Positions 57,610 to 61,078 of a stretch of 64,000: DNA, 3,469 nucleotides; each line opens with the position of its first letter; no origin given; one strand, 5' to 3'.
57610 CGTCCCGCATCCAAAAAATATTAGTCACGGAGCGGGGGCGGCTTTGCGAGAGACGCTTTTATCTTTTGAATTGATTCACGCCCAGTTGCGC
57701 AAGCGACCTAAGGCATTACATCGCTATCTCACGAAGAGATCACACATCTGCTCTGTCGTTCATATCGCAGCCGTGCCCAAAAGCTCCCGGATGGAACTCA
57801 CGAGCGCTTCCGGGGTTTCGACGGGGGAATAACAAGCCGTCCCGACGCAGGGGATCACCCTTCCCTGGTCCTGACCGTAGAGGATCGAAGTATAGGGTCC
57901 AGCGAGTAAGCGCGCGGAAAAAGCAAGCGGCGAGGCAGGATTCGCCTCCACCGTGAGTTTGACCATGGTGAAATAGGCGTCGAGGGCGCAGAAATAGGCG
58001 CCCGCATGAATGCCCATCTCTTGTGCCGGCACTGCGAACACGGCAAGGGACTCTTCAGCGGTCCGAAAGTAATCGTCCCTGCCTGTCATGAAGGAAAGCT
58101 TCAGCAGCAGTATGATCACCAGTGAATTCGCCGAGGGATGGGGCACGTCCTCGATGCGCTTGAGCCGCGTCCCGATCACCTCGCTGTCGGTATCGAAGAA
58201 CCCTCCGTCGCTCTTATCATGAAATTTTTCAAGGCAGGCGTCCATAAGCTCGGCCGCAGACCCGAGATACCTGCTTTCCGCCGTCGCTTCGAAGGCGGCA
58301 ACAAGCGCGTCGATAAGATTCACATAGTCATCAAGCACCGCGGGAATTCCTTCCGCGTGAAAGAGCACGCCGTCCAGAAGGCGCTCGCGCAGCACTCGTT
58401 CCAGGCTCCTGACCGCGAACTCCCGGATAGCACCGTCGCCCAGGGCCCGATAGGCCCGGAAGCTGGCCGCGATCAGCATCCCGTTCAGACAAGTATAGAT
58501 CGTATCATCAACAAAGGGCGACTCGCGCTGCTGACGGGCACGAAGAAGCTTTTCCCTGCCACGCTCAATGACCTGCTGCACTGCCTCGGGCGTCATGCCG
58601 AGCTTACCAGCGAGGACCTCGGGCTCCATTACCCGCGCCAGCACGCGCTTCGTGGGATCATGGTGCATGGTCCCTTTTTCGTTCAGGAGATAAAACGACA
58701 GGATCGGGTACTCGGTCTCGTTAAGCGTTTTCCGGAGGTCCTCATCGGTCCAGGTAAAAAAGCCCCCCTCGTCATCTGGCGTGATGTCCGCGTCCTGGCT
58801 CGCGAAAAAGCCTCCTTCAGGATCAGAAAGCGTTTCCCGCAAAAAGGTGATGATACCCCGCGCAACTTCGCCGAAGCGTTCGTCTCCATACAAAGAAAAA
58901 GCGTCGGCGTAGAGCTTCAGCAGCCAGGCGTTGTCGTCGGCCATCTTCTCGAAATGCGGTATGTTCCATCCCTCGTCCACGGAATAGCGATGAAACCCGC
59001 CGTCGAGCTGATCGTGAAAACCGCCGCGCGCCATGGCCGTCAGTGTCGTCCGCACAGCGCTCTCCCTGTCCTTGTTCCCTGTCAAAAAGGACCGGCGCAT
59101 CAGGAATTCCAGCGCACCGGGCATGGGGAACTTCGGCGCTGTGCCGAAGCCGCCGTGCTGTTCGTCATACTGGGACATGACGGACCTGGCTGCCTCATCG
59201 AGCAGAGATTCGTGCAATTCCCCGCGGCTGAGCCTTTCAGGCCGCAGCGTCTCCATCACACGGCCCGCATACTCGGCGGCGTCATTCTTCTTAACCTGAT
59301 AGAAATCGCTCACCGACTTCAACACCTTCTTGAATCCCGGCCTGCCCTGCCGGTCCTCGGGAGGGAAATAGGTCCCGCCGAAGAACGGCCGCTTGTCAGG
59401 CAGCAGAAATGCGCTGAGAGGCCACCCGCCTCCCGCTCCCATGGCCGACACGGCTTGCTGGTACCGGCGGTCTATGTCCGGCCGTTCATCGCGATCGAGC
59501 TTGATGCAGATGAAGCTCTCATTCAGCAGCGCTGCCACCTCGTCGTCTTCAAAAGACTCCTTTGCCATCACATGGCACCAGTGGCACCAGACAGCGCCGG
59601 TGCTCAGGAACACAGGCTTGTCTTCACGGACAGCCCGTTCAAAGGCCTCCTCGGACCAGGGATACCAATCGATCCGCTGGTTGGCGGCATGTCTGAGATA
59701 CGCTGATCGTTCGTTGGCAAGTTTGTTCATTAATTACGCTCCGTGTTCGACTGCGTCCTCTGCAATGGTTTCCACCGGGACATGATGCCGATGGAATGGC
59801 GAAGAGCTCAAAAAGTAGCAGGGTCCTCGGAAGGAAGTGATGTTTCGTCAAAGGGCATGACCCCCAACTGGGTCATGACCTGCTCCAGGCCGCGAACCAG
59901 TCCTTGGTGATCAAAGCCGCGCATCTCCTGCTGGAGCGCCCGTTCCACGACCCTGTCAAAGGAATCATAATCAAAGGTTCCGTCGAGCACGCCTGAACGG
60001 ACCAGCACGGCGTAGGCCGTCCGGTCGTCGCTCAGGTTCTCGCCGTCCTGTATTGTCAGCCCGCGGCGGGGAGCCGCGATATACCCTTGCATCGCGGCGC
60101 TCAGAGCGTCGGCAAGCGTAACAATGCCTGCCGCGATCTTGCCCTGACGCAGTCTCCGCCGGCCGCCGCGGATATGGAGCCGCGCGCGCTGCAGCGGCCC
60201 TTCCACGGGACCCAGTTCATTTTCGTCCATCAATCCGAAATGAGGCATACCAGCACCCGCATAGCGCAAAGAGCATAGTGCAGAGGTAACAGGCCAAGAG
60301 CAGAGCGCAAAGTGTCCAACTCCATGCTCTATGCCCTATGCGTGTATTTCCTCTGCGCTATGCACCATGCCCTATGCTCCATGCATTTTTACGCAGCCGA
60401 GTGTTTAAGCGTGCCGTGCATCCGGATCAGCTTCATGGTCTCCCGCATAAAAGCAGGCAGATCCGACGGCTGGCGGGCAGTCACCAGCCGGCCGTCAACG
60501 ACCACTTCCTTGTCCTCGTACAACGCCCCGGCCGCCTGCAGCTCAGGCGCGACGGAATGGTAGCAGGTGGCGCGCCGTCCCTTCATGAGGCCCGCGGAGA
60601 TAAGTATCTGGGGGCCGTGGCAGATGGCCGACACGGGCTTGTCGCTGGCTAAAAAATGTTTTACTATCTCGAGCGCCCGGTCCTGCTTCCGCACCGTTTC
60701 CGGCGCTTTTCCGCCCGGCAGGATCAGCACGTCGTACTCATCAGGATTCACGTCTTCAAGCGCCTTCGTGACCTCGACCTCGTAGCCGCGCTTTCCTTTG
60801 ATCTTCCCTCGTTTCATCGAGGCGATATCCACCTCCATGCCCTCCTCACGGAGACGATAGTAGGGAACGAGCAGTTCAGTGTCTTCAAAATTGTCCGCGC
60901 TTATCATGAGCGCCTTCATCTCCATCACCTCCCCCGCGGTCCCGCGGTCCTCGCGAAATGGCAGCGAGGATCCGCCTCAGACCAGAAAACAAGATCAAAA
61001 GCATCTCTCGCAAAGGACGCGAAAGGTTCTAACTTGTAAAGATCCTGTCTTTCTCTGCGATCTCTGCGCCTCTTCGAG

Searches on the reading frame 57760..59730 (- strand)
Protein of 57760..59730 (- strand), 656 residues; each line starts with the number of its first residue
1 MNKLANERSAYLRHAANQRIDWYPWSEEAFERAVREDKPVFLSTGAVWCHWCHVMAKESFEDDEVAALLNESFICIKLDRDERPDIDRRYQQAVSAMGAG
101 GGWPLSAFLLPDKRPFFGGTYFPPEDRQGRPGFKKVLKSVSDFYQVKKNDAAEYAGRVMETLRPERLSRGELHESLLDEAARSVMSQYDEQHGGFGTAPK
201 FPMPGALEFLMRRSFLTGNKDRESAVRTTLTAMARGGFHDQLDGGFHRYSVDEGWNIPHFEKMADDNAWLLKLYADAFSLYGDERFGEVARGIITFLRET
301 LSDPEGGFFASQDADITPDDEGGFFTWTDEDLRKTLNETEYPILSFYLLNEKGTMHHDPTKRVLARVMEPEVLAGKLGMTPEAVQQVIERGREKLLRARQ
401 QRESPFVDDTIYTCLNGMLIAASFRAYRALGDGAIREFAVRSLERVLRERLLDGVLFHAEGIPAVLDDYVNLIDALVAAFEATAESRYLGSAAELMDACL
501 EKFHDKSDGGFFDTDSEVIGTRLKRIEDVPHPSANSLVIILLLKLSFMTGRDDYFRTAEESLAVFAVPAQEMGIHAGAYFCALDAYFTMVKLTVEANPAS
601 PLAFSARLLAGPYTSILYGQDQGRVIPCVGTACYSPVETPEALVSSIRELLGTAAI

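Call 12: search_protein_families(library=pfam, proteins=[window:57760-59730:-])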
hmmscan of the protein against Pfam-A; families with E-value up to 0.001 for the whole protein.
window:57760-59730:- (656 aa): 2 families
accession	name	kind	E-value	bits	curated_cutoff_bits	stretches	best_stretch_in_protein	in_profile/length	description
PF03190.21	Thioredox_DsbH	-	3.9e-69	232.2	27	1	2-162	2-162/163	Protein of unknown function, DUF255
PF13899.12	Thioredoxin_7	-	1.3e-13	51.3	27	1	21-86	1-67/83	Thioredoxin-like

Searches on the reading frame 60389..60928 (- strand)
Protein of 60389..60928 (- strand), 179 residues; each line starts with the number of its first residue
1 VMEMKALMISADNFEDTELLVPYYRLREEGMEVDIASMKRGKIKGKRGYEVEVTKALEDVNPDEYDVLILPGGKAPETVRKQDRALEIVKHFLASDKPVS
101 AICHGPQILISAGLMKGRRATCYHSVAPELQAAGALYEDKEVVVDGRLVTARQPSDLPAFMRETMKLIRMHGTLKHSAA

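Call 49: search_protein_families(library=pfam, proteins=[window:60389-60928:-], max_evalue=0.0001)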
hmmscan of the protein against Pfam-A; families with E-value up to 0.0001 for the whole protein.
window:60389-60928:- (179 aa): 1 family
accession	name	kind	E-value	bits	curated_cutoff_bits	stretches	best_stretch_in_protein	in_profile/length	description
PF01965.30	DJ-1_PfpI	-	2.1e-59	200.5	26.6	1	4-166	1-164/165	DJ-1/PfpI family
